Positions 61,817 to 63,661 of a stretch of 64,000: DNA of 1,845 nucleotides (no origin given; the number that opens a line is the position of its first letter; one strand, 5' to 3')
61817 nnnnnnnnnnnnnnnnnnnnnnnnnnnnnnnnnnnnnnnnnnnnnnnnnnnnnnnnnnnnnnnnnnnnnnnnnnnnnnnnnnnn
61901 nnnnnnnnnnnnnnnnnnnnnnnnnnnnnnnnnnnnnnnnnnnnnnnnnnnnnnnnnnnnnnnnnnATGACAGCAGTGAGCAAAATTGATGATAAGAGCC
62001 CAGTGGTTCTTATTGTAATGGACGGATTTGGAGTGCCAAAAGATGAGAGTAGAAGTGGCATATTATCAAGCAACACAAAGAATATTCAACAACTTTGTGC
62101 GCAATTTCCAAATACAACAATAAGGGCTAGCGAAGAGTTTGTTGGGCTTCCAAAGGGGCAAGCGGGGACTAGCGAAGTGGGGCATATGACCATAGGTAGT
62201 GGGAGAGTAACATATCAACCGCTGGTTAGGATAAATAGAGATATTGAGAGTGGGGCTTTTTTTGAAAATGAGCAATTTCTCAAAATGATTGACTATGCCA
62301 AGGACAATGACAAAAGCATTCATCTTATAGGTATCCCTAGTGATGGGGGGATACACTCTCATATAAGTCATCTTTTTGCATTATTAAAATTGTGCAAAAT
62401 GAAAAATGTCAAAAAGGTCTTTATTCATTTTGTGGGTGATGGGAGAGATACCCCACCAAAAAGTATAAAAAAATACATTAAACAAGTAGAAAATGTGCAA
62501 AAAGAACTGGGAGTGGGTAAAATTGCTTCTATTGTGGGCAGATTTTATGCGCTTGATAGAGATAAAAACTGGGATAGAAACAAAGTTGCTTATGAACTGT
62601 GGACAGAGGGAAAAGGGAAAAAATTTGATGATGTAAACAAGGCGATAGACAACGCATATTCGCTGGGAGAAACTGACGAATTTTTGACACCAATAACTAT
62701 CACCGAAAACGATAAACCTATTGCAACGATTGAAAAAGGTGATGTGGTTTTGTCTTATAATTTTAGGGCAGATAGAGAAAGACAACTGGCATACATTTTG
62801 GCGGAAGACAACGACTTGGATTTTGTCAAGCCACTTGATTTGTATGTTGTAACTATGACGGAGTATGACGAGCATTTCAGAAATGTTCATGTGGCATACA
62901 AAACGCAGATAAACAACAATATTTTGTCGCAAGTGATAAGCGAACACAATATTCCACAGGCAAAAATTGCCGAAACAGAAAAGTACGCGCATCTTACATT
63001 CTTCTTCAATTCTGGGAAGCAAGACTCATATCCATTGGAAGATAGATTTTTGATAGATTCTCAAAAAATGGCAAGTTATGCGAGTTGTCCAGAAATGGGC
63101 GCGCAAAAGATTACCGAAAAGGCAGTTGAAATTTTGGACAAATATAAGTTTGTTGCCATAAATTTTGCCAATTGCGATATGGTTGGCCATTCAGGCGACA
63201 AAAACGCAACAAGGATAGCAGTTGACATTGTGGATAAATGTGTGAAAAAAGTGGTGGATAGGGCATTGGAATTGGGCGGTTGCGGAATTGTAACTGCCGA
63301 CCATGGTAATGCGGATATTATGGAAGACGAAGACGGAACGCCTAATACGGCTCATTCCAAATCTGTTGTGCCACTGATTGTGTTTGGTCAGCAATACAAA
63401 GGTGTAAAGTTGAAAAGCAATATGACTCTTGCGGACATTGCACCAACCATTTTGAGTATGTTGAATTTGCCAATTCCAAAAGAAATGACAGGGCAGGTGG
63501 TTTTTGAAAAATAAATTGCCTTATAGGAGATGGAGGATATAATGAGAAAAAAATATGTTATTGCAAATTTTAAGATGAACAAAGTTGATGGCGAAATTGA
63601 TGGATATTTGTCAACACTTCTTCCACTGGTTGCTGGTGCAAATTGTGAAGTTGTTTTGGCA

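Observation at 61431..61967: Phosphoglycerate kinase fused to a ~180-residue Lys-rich, histone-H1-like tail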

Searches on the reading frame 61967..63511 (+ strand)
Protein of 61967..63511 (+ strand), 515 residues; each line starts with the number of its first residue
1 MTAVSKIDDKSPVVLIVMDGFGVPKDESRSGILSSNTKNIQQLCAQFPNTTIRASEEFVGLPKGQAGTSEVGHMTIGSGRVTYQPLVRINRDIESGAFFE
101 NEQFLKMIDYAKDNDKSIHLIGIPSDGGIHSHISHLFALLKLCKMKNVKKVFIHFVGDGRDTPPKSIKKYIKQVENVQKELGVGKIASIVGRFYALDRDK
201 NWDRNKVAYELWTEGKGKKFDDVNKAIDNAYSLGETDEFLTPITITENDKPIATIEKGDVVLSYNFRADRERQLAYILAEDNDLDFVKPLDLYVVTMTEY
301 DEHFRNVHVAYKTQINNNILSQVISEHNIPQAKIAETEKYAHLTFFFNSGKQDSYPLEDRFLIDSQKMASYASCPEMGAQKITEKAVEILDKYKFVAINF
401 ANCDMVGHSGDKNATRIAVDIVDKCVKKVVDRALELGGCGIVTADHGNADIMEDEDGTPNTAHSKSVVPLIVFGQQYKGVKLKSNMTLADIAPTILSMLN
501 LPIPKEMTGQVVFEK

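Call 6: search_protein_families(library=pfam, proteins=[window:61967-63511:+], max_evalue=0.01)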
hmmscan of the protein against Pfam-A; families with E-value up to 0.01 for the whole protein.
window:61967-63511:+ (515 aa): 3 families
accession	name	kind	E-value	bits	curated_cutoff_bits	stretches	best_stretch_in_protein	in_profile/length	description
PF06415.18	iPGM_N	-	3.7e-77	259.1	27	1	89-302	1-217/217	BPG-independent PGAM N-terminus (iPGM_N)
PF01676.23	Metalloenzyme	-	8.7e-61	206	24.3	1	12-501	2-250/252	Metalloenzyme superfamily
PF01663.27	Phosphodiest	-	0.0012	18.9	23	1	380-453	157-226/342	Type I phosphodiesterase / nucleotide pyrophosphatase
